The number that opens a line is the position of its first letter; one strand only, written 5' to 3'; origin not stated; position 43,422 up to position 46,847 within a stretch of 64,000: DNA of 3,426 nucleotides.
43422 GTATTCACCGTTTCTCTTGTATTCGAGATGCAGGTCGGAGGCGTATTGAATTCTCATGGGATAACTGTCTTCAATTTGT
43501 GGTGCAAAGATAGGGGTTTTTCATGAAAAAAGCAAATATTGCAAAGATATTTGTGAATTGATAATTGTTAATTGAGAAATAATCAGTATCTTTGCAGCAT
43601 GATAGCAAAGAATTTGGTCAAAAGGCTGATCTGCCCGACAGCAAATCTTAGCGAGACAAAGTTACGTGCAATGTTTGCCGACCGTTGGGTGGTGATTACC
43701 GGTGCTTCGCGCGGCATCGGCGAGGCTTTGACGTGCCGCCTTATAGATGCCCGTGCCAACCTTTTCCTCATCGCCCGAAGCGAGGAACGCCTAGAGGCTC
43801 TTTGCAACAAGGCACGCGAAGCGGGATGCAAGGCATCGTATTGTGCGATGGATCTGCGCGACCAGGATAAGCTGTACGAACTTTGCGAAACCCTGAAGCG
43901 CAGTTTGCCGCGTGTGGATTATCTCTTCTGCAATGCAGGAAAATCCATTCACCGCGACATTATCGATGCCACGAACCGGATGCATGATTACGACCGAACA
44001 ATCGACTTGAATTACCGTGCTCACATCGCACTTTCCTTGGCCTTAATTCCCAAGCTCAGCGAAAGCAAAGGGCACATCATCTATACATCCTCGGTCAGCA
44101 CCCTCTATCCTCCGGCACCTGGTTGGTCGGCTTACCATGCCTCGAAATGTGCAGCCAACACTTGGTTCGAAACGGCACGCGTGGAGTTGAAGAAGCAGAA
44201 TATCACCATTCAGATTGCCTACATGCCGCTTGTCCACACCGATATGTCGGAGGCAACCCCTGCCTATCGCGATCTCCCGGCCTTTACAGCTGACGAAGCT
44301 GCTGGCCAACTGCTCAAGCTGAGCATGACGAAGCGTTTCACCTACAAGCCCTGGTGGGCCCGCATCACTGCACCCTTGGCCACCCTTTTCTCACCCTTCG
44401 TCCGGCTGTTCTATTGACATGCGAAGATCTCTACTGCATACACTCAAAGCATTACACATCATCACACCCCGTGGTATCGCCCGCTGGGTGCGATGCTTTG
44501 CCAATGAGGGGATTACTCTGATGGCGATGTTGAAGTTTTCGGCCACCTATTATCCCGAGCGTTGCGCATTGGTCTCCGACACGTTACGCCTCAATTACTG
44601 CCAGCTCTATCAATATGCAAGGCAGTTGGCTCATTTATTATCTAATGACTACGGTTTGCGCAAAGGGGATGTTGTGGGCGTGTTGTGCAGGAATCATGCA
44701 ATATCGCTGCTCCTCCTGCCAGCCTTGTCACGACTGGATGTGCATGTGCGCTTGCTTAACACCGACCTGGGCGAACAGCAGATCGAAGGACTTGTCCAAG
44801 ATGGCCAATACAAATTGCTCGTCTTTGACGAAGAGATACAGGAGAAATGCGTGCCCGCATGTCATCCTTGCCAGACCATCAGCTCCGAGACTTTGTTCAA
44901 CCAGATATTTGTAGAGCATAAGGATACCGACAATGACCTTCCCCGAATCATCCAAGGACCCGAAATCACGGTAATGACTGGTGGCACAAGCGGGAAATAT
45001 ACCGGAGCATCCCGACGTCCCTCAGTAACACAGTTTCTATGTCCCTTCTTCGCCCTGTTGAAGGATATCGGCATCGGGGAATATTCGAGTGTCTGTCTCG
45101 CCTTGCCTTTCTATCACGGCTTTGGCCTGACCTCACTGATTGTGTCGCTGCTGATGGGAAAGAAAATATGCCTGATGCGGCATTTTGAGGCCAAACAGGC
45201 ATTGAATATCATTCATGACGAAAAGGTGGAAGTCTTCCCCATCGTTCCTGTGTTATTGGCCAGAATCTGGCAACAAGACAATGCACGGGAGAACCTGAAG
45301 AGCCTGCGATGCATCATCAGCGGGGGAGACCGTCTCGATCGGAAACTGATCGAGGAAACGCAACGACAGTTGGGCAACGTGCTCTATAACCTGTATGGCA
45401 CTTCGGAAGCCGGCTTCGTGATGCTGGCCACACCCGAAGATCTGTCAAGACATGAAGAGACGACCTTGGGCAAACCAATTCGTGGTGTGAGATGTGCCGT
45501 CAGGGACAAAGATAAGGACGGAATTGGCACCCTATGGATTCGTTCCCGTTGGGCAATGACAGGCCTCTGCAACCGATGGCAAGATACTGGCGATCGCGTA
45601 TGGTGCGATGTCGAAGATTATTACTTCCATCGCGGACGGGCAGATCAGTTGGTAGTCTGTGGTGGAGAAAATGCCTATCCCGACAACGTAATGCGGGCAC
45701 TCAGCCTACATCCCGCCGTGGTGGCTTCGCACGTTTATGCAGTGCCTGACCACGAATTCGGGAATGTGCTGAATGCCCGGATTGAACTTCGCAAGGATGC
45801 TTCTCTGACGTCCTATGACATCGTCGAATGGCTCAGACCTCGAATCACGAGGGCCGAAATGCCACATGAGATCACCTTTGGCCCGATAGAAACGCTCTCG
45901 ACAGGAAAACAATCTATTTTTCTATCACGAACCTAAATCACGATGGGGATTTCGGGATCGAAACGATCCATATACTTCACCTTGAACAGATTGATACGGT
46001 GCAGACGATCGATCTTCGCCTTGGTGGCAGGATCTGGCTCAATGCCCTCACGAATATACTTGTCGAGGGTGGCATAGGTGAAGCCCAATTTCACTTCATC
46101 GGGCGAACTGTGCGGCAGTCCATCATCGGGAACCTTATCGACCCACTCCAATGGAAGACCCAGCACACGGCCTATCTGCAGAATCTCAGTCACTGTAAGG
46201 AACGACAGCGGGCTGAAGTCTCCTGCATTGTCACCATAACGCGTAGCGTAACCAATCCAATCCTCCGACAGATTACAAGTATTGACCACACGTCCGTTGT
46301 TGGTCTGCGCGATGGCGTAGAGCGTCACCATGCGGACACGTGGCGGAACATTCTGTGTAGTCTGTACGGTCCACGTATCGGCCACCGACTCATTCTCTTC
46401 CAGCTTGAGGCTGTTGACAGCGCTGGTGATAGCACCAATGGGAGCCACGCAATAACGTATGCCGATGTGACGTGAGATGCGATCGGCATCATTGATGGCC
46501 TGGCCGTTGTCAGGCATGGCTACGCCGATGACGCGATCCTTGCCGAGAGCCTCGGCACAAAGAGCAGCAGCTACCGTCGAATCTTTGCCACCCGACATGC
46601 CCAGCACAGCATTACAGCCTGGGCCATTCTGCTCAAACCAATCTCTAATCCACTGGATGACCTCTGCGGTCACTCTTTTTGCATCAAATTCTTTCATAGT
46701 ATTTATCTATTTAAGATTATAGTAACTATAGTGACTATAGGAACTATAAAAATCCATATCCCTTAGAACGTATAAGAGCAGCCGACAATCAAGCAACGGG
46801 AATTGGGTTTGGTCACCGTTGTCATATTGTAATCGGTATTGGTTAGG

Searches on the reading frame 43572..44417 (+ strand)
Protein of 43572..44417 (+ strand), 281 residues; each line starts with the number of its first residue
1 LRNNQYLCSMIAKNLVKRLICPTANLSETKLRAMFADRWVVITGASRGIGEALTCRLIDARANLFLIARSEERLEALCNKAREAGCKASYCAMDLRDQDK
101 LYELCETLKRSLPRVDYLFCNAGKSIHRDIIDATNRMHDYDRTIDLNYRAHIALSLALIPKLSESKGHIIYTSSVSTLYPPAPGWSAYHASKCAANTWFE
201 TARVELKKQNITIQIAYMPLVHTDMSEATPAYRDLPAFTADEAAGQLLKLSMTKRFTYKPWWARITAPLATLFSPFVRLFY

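Call 86: search_protein_families(library=ncbifam, proteins=[window:43572-44417:+], max_evalue=1e-10)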
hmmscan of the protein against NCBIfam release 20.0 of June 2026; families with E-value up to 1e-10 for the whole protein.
window:43572-44417:+ (281 aa): 138 families (the best 25 are shown)
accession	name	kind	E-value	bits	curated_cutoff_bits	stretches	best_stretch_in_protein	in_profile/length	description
NF005539.0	PRK07201.1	equivalog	1.7e-53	182.4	549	1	28-249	361-582/657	SDR family oxidoreductase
NF004521.0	PRK05866.1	equivalog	5.1e-50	170.2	368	1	32-267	35-271/294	SDR family oxidoreductase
NF004825.0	PRK06181.1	equivalog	9.8e-37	126.7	215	1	34-227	3-194/268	SDR family oxidoreductase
NF004526.0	PRK05872.1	subfamily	4.2e-31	108.2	276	1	35-231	8-200/297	short-chain dehydrogenase/reductase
NF004202.0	PRK05653.2-2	equivalog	2.6e-28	99.3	333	1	34-219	4-187/259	3-oxoacyl-ACP reductase FabG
NF009468.0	PRK12826.1-4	equivalog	1.1e-27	97.4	318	1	34-223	4-192/256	SDR family oxidoreductase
NF005672.0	PRK07454.1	equivalog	2.9e-27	95.4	234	1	38-225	7-192/241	SDR family oxidoreductase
NF005806.0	PRK07666.1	equivalog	3.1e-27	95.4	286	1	38-227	8-195/239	3-ketoacyl-ACP reductase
NF005495.0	PRK07109.1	subfamily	6.5e-27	94.7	264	1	35-220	6-189/334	SDR family oxidoreductase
NF006073.0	PRK08219.1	equivalog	9.4e-26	90.9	218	1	38-228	4-181/227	SDR family oxidoreductase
NF052558.1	MBtsdlDhBudC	equivalog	1.3e-25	90.4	270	1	35-229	1-190/250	meso-2,3-butanediol dehydrogenase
NF005893.0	PRK07856.1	equivalog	1.4e-25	90.1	255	1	34-228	6-189/255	SDR family oxidoreductase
NF005437.0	PRK07024.1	equivalog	1.8e-25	89.9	266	1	38-269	5-234/259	SDR family oxidoreductase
NF004203.0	PRK05653.2-4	subfamily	4e-24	85.4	313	1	37-232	6-201/260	3-oxoacyl-ACP reductase FabG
NF005559.1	PRK07231.1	subfamily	2.8e-23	82.7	215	1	35-231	2-196/249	glucose 1-dehydrogenase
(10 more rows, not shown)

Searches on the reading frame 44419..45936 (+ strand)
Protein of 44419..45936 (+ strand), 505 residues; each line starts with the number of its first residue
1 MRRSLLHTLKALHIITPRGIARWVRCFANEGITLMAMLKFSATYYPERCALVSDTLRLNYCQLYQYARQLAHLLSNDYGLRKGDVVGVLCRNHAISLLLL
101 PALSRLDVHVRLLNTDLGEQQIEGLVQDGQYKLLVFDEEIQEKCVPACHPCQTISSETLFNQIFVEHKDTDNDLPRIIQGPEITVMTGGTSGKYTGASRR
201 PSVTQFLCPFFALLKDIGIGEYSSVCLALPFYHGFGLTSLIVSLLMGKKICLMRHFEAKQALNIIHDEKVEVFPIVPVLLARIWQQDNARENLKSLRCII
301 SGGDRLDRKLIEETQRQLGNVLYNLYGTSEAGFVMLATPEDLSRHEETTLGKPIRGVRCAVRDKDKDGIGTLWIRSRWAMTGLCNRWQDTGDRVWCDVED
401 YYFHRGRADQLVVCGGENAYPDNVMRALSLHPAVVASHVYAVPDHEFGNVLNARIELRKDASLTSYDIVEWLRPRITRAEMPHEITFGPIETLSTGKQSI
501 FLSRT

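Call 86: search_protein_families(library=ncbifam, proteins=[window:44419-45936:+], max_evalue=1e-10)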
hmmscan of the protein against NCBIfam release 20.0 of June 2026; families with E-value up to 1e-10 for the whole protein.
window:44419-45936:+ (505 aa): 60 families (the best 25 are shown)
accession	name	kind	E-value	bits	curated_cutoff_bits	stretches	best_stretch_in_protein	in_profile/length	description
NF009922.0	PRK13383.1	equivalog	1.3e-65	222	987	1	13-487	21-501/528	acyl-CoA synthetase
NF005859.1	PRK07788.1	exception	1.2e-54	185.7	875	1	11-487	38-537/560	long-chain-fatty-acid--CoA ligase FadD2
NF004837.0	PRK06187.1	subfamily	1.3e-53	182.1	476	1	31-488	7-502/531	long-chain-fatty-acid--CoA ligase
TIGR01923.1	menE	equivalog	8.1e-51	173.2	330.15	1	60-489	2-427/442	o-succinylbenzoate--CoA ligase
NF009921.1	PRK13382.1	exception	1.7e-48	165.7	850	1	5-487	6-511/529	acyl-CoA ligase FadD12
NF002966.0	PRK03640.1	equivalog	2.9e-44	151.5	556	1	38-487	8-459/483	o-succinylbenzoate--CoA ligase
NF052269.1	Staph_lig_FadD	equivalog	7.5e-42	143.3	650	1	38-483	6-468/499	long-chain-fatty-acid--CoA ligase FadD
NF005307.0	PRK06839.1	equivalog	8.1e-40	136.9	748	1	42-487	12-472/496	o-succinylbenzoate--CoA ligase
NF052580.1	Str24CoAsynCasG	equivalog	3.2e-38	131.4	750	1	27-497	36-540/548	steroid-24-oyl-CoA synthetase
NF005801.1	PRK07656.1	equivalog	4.6e-36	124.5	657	1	34-487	3-482/500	FadD3 family acyl-CoA ligase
NF005863.0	PRK07798.1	subfamily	5.2e-36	124.3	543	2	223-348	221-352/540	acyl-CoA synthetase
NF009071.0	PRK12406.1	subfamily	1.3e-35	122.8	701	2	178-368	152-345/510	acyl-CoA synthetase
NF006020.0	PRK08162.1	subfamily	4.3e-34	117.8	677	1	384-503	415-534/545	acyl-CoA synthetase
NF005702.0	PRK07514.1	subfamily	2.2e-32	112.1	558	1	49-487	21-479/506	malonyl-CoA synthase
NF006182.0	PRK08316.1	subfamily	6.1e-32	110.8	663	1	33-487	12-496/523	fatty acyl-CoA synthetase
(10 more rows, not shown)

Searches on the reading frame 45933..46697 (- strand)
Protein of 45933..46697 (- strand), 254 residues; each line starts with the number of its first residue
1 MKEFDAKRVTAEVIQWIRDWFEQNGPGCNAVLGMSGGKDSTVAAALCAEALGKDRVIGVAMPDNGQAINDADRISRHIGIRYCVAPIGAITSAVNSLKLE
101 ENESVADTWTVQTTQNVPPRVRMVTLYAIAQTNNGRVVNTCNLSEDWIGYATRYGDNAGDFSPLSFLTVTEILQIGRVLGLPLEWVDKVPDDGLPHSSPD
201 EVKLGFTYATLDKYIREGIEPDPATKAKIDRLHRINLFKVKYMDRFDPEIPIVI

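Call 86: search_protein_families(library=ncbifam, proteins=[window:45933-46697:-], max_evalue=1e-10)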
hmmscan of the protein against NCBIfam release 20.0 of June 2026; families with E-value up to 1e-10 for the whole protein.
window:45933-46697:- (254 aa): 5 families
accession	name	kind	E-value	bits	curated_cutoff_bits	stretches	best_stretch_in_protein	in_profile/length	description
NF010587.0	PRK13980.1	equivalog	8.6e-45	153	255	1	2-226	7-225/267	NAD+ synthase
TIGR00552.1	nadE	equivalog_domain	3.4e-42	144.4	63.65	1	8-239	4-237/251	NAD(+) synthase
NF010588.0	PRK13981.1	equivalog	1e-28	100.1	479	1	11-179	270-437/546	NAD+ synthase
NF002048.0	PRK00876.1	subfamily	3.9e-26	91.6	313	1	4-97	14-110/330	NAD(+) synthase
NF001979.1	PRK00768.1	equivalog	5.9e-26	91.5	250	1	3-234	14-254/266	NAD(+) synthase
